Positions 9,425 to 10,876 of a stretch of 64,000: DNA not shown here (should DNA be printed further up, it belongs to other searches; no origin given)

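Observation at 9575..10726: DegT-family enzyme with Lys-to-His substitution at the PLP position (predicted 3-dehydratase, not aminotransferase)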

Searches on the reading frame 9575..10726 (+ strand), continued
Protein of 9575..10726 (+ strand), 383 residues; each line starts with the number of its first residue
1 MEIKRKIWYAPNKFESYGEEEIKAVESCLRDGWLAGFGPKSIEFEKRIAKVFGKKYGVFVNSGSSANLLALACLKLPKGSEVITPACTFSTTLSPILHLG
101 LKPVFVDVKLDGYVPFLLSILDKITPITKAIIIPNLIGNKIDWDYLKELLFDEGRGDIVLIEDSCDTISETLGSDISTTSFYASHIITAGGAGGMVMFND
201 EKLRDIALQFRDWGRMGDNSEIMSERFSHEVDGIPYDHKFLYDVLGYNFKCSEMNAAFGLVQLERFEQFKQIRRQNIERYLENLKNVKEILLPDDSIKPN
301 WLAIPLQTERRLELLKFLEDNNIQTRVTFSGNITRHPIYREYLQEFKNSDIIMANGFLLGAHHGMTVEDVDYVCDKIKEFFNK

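Call 16: find_encoding_contigs(protein=P0002, flank=10000, max_places=2)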
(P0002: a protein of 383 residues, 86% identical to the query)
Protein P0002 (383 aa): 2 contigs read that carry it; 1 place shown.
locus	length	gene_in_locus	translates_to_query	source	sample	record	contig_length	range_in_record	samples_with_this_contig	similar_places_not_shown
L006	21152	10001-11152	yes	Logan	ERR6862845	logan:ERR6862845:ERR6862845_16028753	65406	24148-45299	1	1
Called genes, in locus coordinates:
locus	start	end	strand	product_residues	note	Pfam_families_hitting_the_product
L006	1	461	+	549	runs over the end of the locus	PF00118:Cpn60_TCP1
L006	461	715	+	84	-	-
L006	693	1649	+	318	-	PF05496:RuvB_N, PF13177:DNA_pol3_delta2 (faint), PF20720:nSTAND3 (faint), PF00004:AAA, PF13173:AAA_14 (weak)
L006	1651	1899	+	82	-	-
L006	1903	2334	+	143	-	-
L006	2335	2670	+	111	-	PF18909:dGTP_diPhyd_N (weak)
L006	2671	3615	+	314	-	PF12705:PDDEXK_1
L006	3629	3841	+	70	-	-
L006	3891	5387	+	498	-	PF00534:Glycos_transf_1 (weak)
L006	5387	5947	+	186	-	PF02834:LigT_PEase (faint), PF13563:2_5_RNA_ligase2 (weak), PF23474:Acb1 (faint)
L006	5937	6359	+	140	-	-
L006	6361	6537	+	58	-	-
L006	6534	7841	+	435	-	PF00534:Glycos_transf_1 (weak)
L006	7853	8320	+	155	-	-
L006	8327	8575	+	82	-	-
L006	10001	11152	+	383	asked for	PF01041:DegT_DnrJ_EryC1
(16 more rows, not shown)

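Call 23: search_protein_representatives(protein=window:9575-10726:+)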
Query: 383 residues. Proteins with E-value up to 0.001 (for the whole library): 31681; up to 1e-10: 11577; up to 1e-30: 574. The best 150 are listed.
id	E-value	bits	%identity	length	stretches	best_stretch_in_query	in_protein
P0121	2.6e-161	553.4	65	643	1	5-381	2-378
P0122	7.4e-152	522.3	64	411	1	4-383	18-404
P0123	4.6e-151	519.7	61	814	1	3-379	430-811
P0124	2.0e-145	501.1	61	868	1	5-380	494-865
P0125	3.5e-135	467.4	58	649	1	4-380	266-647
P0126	7.8e-125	433.3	56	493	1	6-380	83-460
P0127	3.0e-119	414.9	55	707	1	6-380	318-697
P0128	5.1e-112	391.2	53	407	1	5-381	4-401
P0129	9.8e-111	386.9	50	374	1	6-380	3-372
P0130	5.8e-107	374.5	52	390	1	6-381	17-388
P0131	2.0e-106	372.7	53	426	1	5-373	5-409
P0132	4.7e-106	371.5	62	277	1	4-275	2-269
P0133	2.1e-103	362.8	59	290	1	102-380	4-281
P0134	8.2e-101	354.3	49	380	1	15-381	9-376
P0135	4.0e-94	332.2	50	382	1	5-381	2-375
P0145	1.3e-80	287.8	47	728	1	18-382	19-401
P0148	4.0e-77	276.3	45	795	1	15-381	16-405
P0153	4.4e-74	266.3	44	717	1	16-383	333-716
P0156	1.3e-70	254.9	43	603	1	16-381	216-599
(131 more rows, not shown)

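Call 29: search_protein_families(library=pfam, proteins=[P0121, P0123, P0124, P0125, P0127, P0126, P0145, P0148, P0153, P0156], max_evalue=0.0001)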
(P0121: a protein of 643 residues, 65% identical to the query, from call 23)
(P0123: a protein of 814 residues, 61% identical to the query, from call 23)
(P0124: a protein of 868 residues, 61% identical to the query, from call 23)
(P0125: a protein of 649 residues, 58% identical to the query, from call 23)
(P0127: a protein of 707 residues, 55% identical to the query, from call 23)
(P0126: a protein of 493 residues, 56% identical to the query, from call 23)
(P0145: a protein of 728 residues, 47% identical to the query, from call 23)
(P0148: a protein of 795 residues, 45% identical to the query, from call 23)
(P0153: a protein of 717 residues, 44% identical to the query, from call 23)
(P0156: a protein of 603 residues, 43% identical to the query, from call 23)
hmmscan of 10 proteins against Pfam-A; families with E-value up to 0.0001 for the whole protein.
P0121 (643 aa): 1 family
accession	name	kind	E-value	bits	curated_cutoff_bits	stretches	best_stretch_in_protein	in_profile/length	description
PF01041.23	DegT_DnrJ_EryC1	-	6.9e-73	246.4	19.8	1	15-374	4-359/360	DegT/DnrJ/EryC1/StrS aminotransferase family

P0123 (814 aa): 3 families
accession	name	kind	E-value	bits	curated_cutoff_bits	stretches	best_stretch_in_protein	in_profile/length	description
PF01041.23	DegT_DnrJ_EryC1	-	8e-68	229.7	19.8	1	445-808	4-358/360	DegT/DnrJ/EryC1/StrS aminotransferase family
PF00908.23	dTDP_sugar_isom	-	4.3e-15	56.3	27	1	15-136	38-166/168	dTDP-4-dehydrorhamnose 3,5-epimerase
PF01370.27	Epimerase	-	8.7e-08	32.3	20.9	1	161-275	2-137/240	NAD dependent epimerase/dehydratase family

P0124 (868 aa): 6 families
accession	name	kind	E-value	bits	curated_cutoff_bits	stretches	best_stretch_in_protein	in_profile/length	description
PF01041.23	DegT_DnrJ_EryC1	-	1.6e-70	238.5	19.8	1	507-861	4-358/360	DegT/DnrJ/EryC1/StrS aminotransferase family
PF04321.23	RmlD_sub_bind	-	7e-50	170.1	27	1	183-467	4-267/287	RmlD substrate binding domain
PF00908.23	dTDP_sugar_isom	-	5.1e-34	117.8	27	1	8-167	2-167/168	dTDP-4-dehydrorhamnose 3,5-epimerase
PF01370.27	Epimerase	-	7e-23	81.7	20.9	1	183-406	2-240/240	NAD dependent epimerase/dehydratase family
PF01073.25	3Beta_HSD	-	6.6e-09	35.6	22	1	183-389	1-225/280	3-beta hydroxysteroid dehydrogenase/isomerase family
PF16363.11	GDP_Man_Dehyd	-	1.2e-07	31.9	27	1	183-339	1-174/332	GDP-mannose 4,6 dehydratase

P0125 (649 aa): 3 families
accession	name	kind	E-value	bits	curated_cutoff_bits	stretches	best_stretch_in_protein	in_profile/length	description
PF01041.23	DegT_DnrJ_EryC1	-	1.2e-70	239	19.8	1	280-644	4-359/360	DegT/DnrJ/EryC1/StrS aminotransferase family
PF01370.27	Epimerase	-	6.1e-12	45.9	20.9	1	4-137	2-150/240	NAD dependent epimerase/dehydratase family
PF04321.23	RmlD_sub_bind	-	2.1e-08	34.1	27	1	1-139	1-135/287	RmlD substrate binding domain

P0127 (707 aa): 6 families
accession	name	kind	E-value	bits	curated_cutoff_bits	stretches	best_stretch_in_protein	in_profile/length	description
PF01041.23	DegT_DnrJ_EryC1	-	2.8e-60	204.9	19.8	1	330-694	4-359/360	DegT/DnrJ/EryC1/StrS aminotransferase family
PF04321.23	RmlD_sub_bind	-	7.3e-58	196.3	27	1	7-279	2-266/287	RmlD substrate binding domain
PF01370.27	Epimerase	-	1.3e-25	90.7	20.9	1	8-226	1-240/240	NAD dependent epimerase/dehydratase family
PF16363.11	GDP_Man_Dehyd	-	7.3e-08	32.7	27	1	45-180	57-202/332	GDP-mannose 4,6 dehydratase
PF02719.21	Polysacc_synt_2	-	4.8e-07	29.7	20.2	1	59-116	73-131/293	Polysaccharide biosynthesis protein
PF07993.18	NAD_binding_4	-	5.7e-07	29.4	20.1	1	65-143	90-158/258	Male sterility protein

P0126 (493 aa): 1 family
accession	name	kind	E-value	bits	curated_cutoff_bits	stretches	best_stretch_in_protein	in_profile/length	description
PF01041.23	DegT_DnrJ_EryC1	-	9.5e-65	219.6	19.8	1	95-457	4-359/360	DegT/DnrJ/EryC1/StrS aminotransferase family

P0145 (728 aa): 6 families
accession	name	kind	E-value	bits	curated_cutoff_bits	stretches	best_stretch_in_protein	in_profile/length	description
PF01041.23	DegT_DnrJ_EryC1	-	1.1e-74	252.3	19.8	1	20-396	5-359/360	DegT/DnrJ/EryC1/StrS aminotransferase family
PF01370.27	Epimerase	-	2.3e-44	152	20.9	1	435-657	1-240/240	NAD dependent epimerase/dehydratase family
PF16363.11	GDP_Man_Dehyd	-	3.7e-33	115.8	27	1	436-720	1-330/332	GDP-mannose 4,6 dehydratase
PF04321.23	RmlD_sub_bind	-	1.1e-13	51.3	27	1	434-681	2-240/287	RmlD substrate binding domain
PF02719.21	Polysacc_synt_2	-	2.3e-08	34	20.2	0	475-678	62-250/293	Polysaccharide biosynthesis protein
PF01073.25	3Beta_HSD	-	2.4e-05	23.9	22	1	437-645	2-229/280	3-beta hydroxysteroid dehydrogenase/isomerase family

P0148 (795 aa): 9 families
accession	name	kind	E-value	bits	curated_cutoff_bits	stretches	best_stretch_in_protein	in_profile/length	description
PF01041.23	DegT_DnrJ_EryC1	-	6.2e-83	279.4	19.8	1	20-399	5-357/360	DegT/DnrJ/EryC1/StrS aminotransferase family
PF16363.11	GDP_Man_Dehyd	-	1.4e-67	228.9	27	1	453-758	1-328/332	GDP-mannose 4,6 dehydratase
PF01370.27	Epimerase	-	5.2e-61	206.5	20.9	1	452-698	1-240/240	NAD dependent epimerase/dehydratase family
PF02719.21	Polysacc_synt_2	-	3.2e-16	59.8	20.2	1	452-687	1-215/293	Polysaccharide biosynthesis protein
PF04321.23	RmlD_sub_bind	-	9.2e-14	51.6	27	1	451-639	2-154/287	RmlD substrate binding domain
PF07993.18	NAD_binding_4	-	9.9e-13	48.3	20.1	1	454-634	1-205/258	Male sterility protein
PF01073.25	3Beta_HSD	-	1.1e-12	48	22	1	453-679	1-222/280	3-beta hydroxysteroid dehydrogenase/isomerase family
PF01053.26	Cys_Met_Meta_PP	-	2.3e-06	26.9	27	1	39-185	51-195/381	Cys/Met metabolism PLP-dependent enzyme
PF01212.27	Beta_elim_lyase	-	4.8e-06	26.5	27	1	40-219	32-227/288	Beta-eliminating lyase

P0153 (717 aa): 11 families
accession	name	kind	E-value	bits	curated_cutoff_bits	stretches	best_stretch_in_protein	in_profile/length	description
PF01041.23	DegT_DnrJ_EryC1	-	9.6e-82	275.5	19.8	1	335-705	4-354/360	DegT/DnrJ/EryC1/StrS aminotransferase family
PF01370.27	Epimerase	-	2.2e-36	125.9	20.9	1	7-225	1-238/240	NAD dependent epimerase/dehydratase family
PF16363.11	GDP_Man_Dehyd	-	7.5e-27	95.1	27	1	40-291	57-330/332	GDP-mannose 4,6 dehydratase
PF04321.23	RmlD_sub_bind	-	1.8e-23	83.5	27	1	6-264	2-250/287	RmlD substrate binding domain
PF01073.25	3Beta_HSD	-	2e-18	66.9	22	1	40-212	50-225/280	3-beta hydroxysteroid dehydrogenase/isomerase family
PF07993.18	NAD_binding_4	-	8e-12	45.3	20.1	1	58-212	90-258/258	Male sterility protein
PF01053.26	Cys_Met_Meta_PP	-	1.9e-07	30.4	27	1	357-477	54-174/381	Cys/Met metabolism PLP-dependent enzyme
PF13460.12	NAD_binding_10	-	5.6e-07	30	27.2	1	38-165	42-145/184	NAD(P)H-binding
PF02719.21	Polysacc_synt_2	-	7.2e-06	25.8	20.2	0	32-112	51-130/293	Polysaccharide biosynthesis protein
PF01212.27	Beta_elim_lyase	-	2.9e-05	24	27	1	354-444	31-122/288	Beta-eliminating lyase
PF00155.27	Aminotran_1_2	-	5.6e-05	22.9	19.7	1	357-449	44-152/361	Aminotransferase class I and II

P0156 (603 aa): 4 families
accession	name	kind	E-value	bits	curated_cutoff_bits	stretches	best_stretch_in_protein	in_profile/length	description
PF01041.23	DegT_DnrJ_EryC1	-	3e-72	244.3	19.8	1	219-595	5-359/360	DegT/DnrJ/EryC1/StrS aminotransferase family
PF00908.23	dTDP_sugar_isom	-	3e-53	180.4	27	1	8-176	2-167/168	dTDP-4-dehydrorhamnose 3,5-epimerase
PF00155.27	Aminotran_1_2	-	2.3e-08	34.1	19.7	1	239-362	42-187/361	Aminotransferase class I and II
PF01212.27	Beta_elim_lyase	-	1e-05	25.5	27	1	239-361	32-169/288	Beta-eliminating lyase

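Call 53: find_related_loci(query=A2, collection=genome_contigs, flank=8000)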
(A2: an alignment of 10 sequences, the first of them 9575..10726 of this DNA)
Query A2 (383 aa) in genome_contigs; peptide patterns used: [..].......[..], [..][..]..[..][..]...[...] (x = any residue, [..] = any of these).
600 stretches matched a pattern (row limit reached: there are more); 596 encode a relative of the query (tblastn E <= 1e-3); the best 80 are kept; 80 distinct loci.
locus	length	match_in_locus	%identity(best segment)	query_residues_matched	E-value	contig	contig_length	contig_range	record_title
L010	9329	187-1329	68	1-381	2e-180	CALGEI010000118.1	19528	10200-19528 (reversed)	MAG TPA_asm: uncultured Flavobacteriales bacterium isolate ERR2206763_bin.33_CONCOCT_v1.1_MAG genome assembly, contig: E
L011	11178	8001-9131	63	2-383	1e-166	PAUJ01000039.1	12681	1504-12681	MAG: Flavobacteriaceae bacterium isolate SAT1509 339629, whole genome shotgun sequence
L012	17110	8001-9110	62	4-380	5e-153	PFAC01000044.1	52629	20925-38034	MAG: Chlamydiae bacterium CG10_big_fil_rev_8_21_14_0_10_35_9 CG10_8_21_14_0.10_scaffold_1098_c, whole genome shotgun seq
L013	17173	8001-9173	46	7-380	3e-106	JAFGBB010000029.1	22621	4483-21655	MAG: Candidatus Wolfebacteria bacterium isolate Zod_Metabat.1002 k87_11599623, whole genome shotgun sequence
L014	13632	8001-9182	46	7-383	1e-102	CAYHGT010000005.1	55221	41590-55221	MAG TPA_asm: uncultured Candidatus Saccharibacteria bacterium isolate ERP119705_co11_448 genome assembly, contig: NODE_3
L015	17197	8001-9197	45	4-381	8e-98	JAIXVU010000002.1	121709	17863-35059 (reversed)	MAG: bacterium isolate D1_MAG_00076 pond_D1_MAG_00076_000000000012, whole genome shotgun sequence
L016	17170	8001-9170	44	17-383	9e-97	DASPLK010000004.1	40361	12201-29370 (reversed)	MAG TPA_asm: Candidatus Paceibacterota bacterium isolate SMAG_U12061 k141_77887, whole genome shotgun sequence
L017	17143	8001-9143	45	17-382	7e-97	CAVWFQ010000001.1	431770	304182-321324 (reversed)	MAG: uncultured Phycisphaerales bacterium isolate MFD09671.bin.2.102 genome assembly, contig: contig_25149, whole genome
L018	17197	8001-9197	46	3-381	3e-95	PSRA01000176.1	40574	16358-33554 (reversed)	MAG: Bacteroidetes bacterium isolate Amazon FNV 2010 13 3 contig_35_1288172487_length_40574_multi_14_loop, whole genome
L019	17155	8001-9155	46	17-383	4e-95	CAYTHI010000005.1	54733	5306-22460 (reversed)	MAG TPA_asm: Candidatus Woesearchaeota archaeon isolate SRP269290_co7_531 genome assembly, contig: NODE_127_length_54733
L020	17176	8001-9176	43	11-381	3e-94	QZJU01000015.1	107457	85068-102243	MAG: Candidatus Parcubacteria bacterium isolate SURF_31 contig-100_125_length_107457_read_count_18777470, whole genome s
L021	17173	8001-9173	41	17-383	6e-94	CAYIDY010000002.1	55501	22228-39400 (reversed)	MAG TPA_asm: uncultured Candidatus Saccharibacteria bacterium isolate ERP119705_co18_676 genome assembly, contig: NODE_4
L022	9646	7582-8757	44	17-383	2e-93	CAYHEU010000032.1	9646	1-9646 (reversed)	MAG TPA_asm: uncultured Candidatus Saccharibacteria bacterium isolate ERP119705_co13_212 genome assembly, contig: NODE_8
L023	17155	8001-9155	45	17-383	2e-93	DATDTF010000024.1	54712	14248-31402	MAG TPA_asm: Candidatus Paceibacterota bacterium isolate SMAG_U8024 k141_398330, whole genome shotgun sequence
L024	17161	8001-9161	44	17-380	2e-92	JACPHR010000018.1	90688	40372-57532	MAG: Candidatus Taylorbacteria bacterium isolate NC_groundwater_419_Ag_B-0.1um_49_17 GD18-4_B1_scaffold_679186, whole ge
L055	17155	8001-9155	41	17-383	4e-86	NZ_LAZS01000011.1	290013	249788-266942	Ensifer adhaerens strain L18 contig11, whole genome shotgun sequence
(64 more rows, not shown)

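Call 74: predict_structure(alignment_id=A3)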
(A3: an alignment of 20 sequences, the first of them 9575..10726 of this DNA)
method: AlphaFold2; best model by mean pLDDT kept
length: 383 residues; sequences in the alignment: 20
mean_pLDDT: 58.8   pTM: 0.60
mean pLDDT of the five models: 58.8, 54.7, 53.7, 52.7, 52.2
residues with pLDDT >= 90: 18; 70-90: 109; 50-70: 102; < 50: 154
segments of 3 or more residues with pLDDT < 50: 1-39, 87-90, 165-170, 181-192, 214-261, 299-302, 325-358, 360-363
pLDDT, mean of each block of 10 residues (from residue 1): 31 34 36 36 66 71 65 83 65 63 71 73 92 62 85 89 54 60 33 66 79 47 41 42 37 39 56 75 85 59 58 65 47 34 38 43 63 87 85
secondary structure, 60 per line:
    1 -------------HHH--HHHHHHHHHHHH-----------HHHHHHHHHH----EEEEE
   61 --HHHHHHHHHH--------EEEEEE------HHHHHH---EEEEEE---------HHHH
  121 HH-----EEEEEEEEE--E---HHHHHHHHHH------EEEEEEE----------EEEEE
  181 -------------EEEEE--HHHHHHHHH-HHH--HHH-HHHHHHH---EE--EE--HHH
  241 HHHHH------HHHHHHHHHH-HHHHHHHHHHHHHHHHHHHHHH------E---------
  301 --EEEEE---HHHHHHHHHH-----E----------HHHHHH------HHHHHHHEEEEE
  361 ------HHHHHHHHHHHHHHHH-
elements in order: H19-30 H42-51 E56-60 H63-72 E81-86 H93-98 E102-107 H117-122 E128-136 H143-152 E159-165 E176-180 E194-198 H201-209 H220-226 H238-245 H252-261 H263-284 E303-307 H311-320 H337-342 H349-355 E356-360 H367-382

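Call 79: find_related_loci(query=window:9575-10726:+, collection=viral_contigs, flank=6000)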
Query window:9575-10726:+ (383 aa) in viral_contigs; peptide patterns used: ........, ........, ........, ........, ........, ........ (x = any residue, [..] = any of these).
107 stretches matched a pattern; 104 encode a relative of the query (tblastn E <= 1e-3); the best 80 are kept; 80 distinct loci.
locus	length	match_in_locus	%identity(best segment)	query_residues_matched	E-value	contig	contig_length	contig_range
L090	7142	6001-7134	80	5-382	0e+0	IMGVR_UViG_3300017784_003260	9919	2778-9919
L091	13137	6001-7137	78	5-383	0e+0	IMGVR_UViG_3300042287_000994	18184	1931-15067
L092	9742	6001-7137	77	5-383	0e+0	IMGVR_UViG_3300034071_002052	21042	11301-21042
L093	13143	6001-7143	75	3-383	0e+0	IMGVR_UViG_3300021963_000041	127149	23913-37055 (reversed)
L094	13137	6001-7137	76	3-381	0e+0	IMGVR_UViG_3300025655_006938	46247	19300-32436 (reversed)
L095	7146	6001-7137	76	3-381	0e+0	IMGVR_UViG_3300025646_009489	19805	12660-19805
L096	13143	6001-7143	76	3-383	0e+0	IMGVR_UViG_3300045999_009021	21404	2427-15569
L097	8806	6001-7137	76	3-381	0e+0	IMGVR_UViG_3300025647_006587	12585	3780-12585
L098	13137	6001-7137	77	5-383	0e+0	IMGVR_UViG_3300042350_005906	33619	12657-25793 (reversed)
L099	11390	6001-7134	76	5-382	0e+0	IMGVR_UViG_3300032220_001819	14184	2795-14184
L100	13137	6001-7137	79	5-383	0e+0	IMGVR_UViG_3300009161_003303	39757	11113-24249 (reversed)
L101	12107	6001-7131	81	5-381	0e+0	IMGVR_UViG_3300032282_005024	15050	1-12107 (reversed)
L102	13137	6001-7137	76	5-383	0e+0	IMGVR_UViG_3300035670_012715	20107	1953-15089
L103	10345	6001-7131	76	5-381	0e+0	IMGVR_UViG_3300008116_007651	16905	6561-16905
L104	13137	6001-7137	75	5-383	0e+0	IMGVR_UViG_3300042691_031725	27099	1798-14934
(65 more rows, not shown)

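Call 81: predict_structure(alignment_id=A1)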
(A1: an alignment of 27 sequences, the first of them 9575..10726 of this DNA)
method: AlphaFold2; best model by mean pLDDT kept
length: 383 residues; sequences in the alignment: 27
mean_pLDDT: 94.0   pTM: 0.91
mean pLDDT of the five models: 94.0, 93.5, 93.3, 92.3, 91.2
residues with pLDDT >= 90: 320; 70-90: 60; 50-70: 1; < 50: 2
segments of 3 or more residues with pLDDT < 50: none
pLDDT, mean of each block of 10 residues (from residue 1): 78 88 96 85 97 97 97 98 97 97 97 95 98 88 96 98 92 95 92 96 96 86 86 90 92 96 95 96 98 91 95 98 94 96 97 97 95 98 94
secondary structure, 60 per line:
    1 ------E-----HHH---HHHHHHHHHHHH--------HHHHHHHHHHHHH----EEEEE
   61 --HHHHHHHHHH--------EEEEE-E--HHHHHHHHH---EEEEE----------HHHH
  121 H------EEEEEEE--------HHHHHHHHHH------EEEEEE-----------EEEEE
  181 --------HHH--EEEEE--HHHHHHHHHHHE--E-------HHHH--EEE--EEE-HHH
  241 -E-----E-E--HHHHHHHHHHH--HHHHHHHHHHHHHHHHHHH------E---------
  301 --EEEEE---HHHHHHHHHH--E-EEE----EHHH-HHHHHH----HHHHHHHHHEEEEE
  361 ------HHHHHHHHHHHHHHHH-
elements in order: H19-30 H39-51 E56-60 H63-72 E81-85 H90-98 E102-106 H117-121 E128-134 H143-152 E159-164 E176-180 E194-198 H201-211 H223-226 E229-231 E234-236 H253-263 H266-284 E303-307 H311-320 E325-327 H337-342 H347-355 E356-360 H367-382
